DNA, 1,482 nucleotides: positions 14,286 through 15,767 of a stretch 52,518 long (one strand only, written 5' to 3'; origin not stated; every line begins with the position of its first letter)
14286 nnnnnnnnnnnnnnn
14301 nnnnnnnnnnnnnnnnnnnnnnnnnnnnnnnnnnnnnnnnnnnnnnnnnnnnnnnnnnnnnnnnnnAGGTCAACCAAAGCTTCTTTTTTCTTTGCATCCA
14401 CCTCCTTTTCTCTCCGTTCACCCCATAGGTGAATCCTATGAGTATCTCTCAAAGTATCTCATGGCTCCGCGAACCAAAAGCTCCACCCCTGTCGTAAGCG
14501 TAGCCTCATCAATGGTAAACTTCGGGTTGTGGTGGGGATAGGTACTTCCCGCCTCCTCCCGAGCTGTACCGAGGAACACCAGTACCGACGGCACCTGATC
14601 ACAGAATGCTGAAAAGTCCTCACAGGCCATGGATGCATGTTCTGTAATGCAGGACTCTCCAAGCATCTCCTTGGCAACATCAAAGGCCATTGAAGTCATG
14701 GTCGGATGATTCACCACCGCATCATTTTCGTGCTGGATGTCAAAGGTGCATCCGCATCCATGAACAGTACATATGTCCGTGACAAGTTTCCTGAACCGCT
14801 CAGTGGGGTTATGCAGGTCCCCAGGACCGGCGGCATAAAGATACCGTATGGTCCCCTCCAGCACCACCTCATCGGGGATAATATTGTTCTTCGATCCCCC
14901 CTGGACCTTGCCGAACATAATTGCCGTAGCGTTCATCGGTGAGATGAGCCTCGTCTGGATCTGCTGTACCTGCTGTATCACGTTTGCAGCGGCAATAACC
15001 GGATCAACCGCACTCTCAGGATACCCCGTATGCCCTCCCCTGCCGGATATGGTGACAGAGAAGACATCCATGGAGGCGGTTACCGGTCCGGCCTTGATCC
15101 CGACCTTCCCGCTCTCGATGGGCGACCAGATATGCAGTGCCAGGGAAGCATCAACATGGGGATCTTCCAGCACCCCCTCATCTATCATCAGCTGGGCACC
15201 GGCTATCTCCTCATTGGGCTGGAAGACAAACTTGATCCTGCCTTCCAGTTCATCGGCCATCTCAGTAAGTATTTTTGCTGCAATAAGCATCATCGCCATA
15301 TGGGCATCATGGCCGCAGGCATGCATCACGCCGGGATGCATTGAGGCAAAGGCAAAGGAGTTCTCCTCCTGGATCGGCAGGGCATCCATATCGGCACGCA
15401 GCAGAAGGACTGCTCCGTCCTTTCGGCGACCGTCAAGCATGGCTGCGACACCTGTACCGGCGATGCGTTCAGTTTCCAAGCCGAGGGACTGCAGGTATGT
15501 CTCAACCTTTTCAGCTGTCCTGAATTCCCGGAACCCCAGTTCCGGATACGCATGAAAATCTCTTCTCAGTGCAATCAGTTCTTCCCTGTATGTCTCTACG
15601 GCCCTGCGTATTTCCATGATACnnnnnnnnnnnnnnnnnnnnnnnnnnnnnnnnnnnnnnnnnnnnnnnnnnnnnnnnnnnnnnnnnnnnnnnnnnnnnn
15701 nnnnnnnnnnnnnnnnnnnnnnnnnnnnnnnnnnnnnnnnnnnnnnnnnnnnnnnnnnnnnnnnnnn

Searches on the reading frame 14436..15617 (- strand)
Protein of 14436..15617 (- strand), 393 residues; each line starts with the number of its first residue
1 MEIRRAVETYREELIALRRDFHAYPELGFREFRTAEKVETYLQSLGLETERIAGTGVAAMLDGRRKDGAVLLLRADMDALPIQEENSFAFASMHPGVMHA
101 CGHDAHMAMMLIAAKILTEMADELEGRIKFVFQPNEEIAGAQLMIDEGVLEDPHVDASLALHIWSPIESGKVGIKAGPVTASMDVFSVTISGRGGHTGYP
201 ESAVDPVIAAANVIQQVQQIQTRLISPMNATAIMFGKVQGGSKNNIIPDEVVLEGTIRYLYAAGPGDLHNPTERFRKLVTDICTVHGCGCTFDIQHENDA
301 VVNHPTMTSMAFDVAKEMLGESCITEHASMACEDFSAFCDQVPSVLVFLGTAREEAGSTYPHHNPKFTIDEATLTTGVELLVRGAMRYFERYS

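Call 4: search_protein_families(library=ncbifam, proteins=[window:14436-15617:-], max_evalue=0.00001)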
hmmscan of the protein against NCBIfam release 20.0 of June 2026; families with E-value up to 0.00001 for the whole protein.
window:14436-15617:- (393 aa): 15 families
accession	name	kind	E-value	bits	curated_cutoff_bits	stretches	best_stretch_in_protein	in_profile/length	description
NF040868.1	carboxypep_CpsA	equivalog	5.1e-109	364.6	500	1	3-388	4-389/391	carboxypeptidase CpsA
TIGR01891.1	amidohydrolases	subfamily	4.1e-103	345.3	153.75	1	14-377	1-366/366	amidohydrolase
NF038260.1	ectoine_DoeB_2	equivalog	3.8e-79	266.3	550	1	15-383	9-374/378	N(2)-acetyl-L-2,4-diaminobutanoate deacetylase DoeB2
NF009557.0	PRK13009.1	equivalog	2.2e-11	43.5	284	1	34-305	25-298/377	succinyl-diaminopimelate desuccinylase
NF006365.0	PRK08588.1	subfamily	3.7e-10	39.7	289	1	107-347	110-344/383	succinyl-diaminopimelate desuccinylase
TIGR01246.1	dapE_proteo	equivalog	5.5e-10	38.8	361.8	1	38-292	25-281/370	succinyl-diaminopimelate desuccinylase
TIGR01892.1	AcOrn-deacetyl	equivalog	5.5e-10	38.8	297.7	1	37-279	23-272/365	acetylornithine deacetylase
TIGR01910.1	DapE-ArgE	subfamily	1.1e-09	38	217.6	1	106-321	109-321/373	ArgE/DapE family deacylase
TIGR01900.1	dapE-gram_pos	equivalog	8.4e-09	34.8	304.2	1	14-299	5-275/351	succinyl-diaminopimelate desuccinylase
NF005602.0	PRK07338.1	equivalog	7.3e-08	31.4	357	1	184-288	206-304/409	hydrolase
TIGR01879.1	hydantase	subfamily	1.4e-07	30.8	204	1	171-382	193-395/401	hydantoinase/carbamoylase family amidase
NF009527.0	PRK12891.1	subfamily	1.5e-07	30.8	461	1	146-383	181-415/426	Zn-dependent hydrolase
NF004788.0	PRK06133.1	subfamily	1.9e-07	30.4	349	1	95-269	139-300/417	glutamate carboxypeptidase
NF005710.0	PRK07522.1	subfamily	4.5e-07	29.4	412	1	123-274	128-281/391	acetylornithine deacetylase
NF009555.0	PRK13004.1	equivalog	6.7e-07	28.5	321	1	2-224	5-224/399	YgeY family selenium metabolism-linked hydrolase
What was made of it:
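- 14436..15617 (-): M20 amidohydrolase; proposed N-alpha-acetyl-DABA deacetylase (DoeB/EutE role by a non-homologous enzyme). NCBIfam DoeB2 NF038260 scores 266 bits, below its cut-off of 550 (call 4).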

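Call 5: search_protein_families(library=pfam, proteins=[window:14436-15617:-], max_evalue=0.00001)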
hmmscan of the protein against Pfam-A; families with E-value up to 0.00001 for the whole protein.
window:14436-15617:- (393 aa): 2 families
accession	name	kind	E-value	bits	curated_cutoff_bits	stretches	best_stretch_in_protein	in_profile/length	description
PF01546.33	Peptidase_M20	-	5.5e-43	147.7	24.6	1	72-383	1-202/206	Peptidase family M20/M25/M40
PF07687.19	M20_dimer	-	1.2e-11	44.9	21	1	186-260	9-83/107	Peptidase dimerisation domain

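Call 55: search_solved_structures(query=window:14436-15617:-, max_evalue=1e-30)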
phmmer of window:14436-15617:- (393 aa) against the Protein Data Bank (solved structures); distinct sequences matched with E-value up to 1e-30: 5.
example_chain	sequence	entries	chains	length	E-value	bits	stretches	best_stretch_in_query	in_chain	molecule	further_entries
1ysj_A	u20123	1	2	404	8.2e-69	235.6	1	8-380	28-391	protein yxeP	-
4ewt_A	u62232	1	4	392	6e-66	226.2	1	9-381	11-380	Peptidase, M20/M25/M40 family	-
1xmb_A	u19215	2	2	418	2.6e-63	217.5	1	12-390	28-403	IAA-amino acid hydrolase homolog 2 | IAA-amino acid hydrolase ILR1-like 2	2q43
6slf_A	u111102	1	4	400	1.8e-40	142.4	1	6-370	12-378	N-alpha-acyl-glutamine aminoacylase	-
3io1_A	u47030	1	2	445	2e-31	112.6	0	55-388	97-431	Aminobenzoyl-glutamate utilization protein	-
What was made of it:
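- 14436..15617 (-): Best solved relatives are YxeP and ILR1-like N-acyl-amino-acid hydrolases (call 55).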
